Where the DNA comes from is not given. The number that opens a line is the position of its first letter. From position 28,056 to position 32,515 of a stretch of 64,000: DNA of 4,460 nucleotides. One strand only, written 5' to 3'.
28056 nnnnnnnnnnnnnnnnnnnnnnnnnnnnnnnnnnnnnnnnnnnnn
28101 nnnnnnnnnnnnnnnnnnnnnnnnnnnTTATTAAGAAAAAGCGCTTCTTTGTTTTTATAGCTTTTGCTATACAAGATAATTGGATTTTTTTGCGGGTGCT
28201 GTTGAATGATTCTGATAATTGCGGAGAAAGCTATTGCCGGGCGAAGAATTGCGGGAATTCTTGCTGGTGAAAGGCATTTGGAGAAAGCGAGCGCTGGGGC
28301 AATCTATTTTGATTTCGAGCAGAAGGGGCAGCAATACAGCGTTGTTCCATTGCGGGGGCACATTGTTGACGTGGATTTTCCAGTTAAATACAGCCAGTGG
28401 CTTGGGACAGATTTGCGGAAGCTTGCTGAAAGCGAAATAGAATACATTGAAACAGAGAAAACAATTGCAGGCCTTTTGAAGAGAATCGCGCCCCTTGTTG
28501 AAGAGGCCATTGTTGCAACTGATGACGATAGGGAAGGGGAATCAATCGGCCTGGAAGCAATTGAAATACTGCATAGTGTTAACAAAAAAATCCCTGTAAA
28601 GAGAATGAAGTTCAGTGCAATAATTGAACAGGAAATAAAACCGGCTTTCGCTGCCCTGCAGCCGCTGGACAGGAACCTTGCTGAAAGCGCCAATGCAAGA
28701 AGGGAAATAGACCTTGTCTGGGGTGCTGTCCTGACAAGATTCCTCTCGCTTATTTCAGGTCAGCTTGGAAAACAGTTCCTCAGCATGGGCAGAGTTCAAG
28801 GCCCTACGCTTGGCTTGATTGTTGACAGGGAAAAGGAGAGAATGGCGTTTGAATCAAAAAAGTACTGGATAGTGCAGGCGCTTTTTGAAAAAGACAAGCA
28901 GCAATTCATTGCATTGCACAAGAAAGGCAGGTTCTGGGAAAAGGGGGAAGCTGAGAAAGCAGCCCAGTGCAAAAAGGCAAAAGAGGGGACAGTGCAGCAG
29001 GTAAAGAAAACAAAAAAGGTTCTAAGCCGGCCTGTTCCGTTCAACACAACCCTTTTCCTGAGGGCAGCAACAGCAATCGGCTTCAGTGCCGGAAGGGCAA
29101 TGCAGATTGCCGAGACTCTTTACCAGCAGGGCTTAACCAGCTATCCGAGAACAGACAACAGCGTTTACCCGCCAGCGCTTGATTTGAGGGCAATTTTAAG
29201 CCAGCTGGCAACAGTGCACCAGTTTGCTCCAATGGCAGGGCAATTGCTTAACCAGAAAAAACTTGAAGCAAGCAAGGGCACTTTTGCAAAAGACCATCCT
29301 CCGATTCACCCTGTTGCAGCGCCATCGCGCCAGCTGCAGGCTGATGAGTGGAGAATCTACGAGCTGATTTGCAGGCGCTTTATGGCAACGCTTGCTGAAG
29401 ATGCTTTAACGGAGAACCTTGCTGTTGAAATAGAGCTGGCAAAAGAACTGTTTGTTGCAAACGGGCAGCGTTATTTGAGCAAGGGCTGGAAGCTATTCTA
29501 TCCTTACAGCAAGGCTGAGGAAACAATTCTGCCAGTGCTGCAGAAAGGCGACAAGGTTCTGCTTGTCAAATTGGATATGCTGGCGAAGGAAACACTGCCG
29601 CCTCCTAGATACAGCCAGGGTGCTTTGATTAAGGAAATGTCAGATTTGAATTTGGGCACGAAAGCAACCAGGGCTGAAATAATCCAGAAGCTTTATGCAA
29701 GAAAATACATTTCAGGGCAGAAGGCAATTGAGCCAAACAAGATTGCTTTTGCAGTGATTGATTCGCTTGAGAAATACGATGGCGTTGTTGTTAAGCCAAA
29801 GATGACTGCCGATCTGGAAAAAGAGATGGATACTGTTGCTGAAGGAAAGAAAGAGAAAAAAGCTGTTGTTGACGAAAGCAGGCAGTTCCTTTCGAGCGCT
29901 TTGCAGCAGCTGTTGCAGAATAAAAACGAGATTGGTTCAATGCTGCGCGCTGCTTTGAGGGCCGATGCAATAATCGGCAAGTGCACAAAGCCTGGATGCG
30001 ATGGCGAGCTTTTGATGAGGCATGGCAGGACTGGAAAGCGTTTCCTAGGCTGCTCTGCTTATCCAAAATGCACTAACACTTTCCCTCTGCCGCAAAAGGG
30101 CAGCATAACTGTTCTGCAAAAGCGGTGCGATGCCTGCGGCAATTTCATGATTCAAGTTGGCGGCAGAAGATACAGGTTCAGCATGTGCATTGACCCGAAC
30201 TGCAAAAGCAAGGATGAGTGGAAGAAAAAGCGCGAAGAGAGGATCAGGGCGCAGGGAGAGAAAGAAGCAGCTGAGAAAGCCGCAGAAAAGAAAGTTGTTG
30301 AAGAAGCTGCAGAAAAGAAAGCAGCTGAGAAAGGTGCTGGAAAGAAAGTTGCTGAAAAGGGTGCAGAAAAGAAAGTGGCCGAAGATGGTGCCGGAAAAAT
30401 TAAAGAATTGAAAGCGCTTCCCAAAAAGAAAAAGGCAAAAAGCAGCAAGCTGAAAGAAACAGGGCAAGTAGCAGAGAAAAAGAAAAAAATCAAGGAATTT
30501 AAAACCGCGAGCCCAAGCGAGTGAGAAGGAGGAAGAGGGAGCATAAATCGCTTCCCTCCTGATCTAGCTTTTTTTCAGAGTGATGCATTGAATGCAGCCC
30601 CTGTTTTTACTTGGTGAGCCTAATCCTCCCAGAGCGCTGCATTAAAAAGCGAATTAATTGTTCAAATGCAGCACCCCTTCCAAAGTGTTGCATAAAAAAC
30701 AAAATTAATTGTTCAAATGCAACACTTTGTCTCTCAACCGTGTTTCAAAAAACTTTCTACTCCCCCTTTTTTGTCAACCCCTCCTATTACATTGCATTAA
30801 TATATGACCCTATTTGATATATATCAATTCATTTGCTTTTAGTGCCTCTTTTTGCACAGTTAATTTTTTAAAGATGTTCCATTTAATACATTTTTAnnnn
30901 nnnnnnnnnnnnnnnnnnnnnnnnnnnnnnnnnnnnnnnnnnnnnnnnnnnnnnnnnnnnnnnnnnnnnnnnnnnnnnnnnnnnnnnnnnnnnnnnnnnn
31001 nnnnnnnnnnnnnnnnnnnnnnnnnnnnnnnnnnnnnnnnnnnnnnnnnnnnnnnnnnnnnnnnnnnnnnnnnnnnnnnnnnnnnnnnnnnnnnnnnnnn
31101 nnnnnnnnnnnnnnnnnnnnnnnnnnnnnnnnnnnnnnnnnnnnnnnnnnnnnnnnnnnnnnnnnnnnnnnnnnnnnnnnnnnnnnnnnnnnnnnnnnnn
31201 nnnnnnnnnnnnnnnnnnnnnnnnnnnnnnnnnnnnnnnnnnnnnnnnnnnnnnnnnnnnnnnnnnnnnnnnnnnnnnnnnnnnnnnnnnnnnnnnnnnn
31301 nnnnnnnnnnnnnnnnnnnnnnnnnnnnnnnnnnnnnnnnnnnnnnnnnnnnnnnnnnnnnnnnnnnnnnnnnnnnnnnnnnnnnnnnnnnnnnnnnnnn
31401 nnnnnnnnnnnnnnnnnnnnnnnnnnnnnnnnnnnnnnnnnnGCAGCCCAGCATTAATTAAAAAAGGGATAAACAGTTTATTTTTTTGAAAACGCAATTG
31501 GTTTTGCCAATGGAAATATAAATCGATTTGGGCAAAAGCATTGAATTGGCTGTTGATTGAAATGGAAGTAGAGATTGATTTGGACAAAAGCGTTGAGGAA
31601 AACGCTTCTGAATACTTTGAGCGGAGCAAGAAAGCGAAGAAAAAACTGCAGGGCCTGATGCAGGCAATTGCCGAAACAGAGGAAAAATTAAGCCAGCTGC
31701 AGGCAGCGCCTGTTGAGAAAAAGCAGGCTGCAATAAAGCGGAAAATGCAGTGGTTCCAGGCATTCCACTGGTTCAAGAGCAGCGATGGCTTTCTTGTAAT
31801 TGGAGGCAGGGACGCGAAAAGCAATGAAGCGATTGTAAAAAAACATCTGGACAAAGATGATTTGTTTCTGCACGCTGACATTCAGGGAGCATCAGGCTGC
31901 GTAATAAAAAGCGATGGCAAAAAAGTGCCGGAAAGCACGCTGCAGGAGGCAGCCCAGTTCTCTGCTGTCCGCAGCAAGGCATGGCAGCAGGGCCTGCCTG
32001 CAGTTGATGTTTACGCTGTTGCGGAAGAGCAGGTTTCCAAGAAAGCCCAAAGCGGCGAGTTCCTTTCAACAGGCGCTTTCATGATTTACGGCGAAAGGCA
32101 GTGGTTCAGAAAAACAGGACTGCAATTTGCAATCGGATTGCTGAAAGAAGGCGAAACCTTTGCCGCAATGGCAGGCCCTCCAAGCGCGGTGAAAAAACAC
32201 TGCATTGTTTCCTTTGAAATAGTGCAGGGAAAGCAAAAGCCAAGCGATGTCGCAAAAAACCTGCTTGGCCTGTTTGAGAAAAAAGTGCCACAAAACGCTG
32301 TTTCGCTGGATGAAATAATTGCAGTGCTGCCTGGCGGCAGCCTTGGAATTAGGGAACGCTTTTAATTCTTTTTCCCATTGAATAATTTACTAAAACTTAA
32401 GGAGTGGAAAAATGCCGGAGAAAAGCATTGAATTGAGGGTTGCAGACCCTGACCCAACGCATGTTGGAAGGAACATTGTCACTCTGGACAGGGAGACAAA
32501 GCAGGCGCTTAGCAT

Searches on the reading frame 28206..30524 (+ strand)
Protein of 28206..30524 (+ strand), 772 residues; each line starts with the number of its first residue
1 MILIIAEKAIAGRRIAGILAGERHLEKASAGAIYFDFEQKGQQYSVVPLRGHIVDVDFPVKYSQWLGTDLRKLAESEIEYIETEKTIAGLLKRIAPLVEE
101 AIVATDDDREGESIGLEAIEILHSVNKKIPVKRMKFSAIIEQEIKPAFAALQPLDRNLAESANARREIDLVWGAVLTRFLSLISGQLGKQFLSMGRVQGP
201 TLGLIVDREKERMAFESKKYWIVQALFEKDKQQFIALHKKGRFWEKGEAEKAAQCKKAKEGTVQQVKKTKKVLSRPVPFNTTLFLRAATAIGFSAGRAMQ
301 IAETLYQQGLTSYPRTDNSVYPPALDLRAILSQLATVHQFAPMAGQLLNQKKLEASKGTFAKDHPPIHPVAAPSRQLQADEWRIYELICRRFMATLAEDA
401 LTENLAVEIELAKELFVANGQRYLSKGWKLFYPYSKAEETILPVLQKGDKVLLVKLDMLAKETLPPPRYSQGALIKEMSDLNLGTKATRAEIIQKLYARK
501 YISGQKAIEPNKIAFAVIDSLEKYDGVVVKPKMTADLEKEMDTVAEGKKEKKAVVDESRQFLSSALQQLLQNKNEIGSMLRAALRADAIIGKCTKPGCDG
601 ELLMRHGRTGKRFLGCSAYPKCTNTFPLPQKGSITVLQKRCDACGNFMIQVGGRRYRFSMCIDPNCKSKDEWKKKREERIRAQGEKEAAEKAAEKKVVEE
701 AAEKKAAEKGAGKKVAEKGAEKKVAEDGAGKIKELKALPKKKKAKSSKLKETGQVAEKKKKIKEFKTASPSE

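Call 10: search_protein_families(library=pfam, proteins=[window:28206-30524:+], max_evalue=0.01)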
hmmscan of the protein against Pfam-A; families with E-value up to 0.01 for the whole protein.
window:28206-30524:+ (772 aa): 3 families
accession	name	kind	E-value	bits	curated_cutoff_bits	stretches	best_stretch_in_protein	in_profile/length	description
PF01131.25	Topoisom_bac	-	7.7e-118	394.5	35.1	1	154-555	2-410/411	DNA topoisomerase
PF01751.28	Toprim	-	9.5e-12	45.4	23.1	1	3-139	2-96/96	Toprim domain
PF01396.24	Zn_ribbon_Top1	-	1.2e-11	44.6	32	1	596-630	5-38/39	Topoisomerase DNA binding C4 zinc finger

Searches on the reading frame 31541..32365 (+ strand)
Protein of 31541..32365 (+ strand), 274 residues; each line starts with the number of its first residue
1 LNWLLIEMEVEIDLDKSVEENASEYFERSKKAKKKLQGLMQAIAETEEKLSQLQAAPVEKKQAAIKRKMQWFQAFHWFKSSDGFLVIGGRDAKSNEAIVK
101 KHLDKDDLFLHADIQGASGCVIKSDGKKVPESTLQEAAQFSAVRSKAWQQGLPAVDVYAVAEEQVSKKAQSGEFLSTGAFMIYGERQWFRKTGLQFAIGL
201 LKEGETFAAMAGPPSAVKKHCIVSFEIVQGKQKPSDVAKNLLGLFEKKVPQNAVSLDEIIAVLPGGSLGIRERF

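Call 56: search_protein_families(library=pfam, proteins=[window:31541-32365:+], max_evalue=0.001)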
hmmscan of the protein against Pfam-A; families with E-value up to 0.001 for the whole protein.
window:31541-32365:+ (274 aa): 2 families
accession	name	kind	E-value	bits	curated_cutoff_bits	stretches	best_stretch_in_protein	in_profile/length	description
PF05670.18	NFACT-R_1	-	2.4e-37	128.3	29.8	1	75-184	2-112/112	NFACT protein RNA binding domain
PF05833.16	NFACT_N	-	7.1e-08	32.1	31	1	7-63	368-424/456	NFACT N-terminal and middle domains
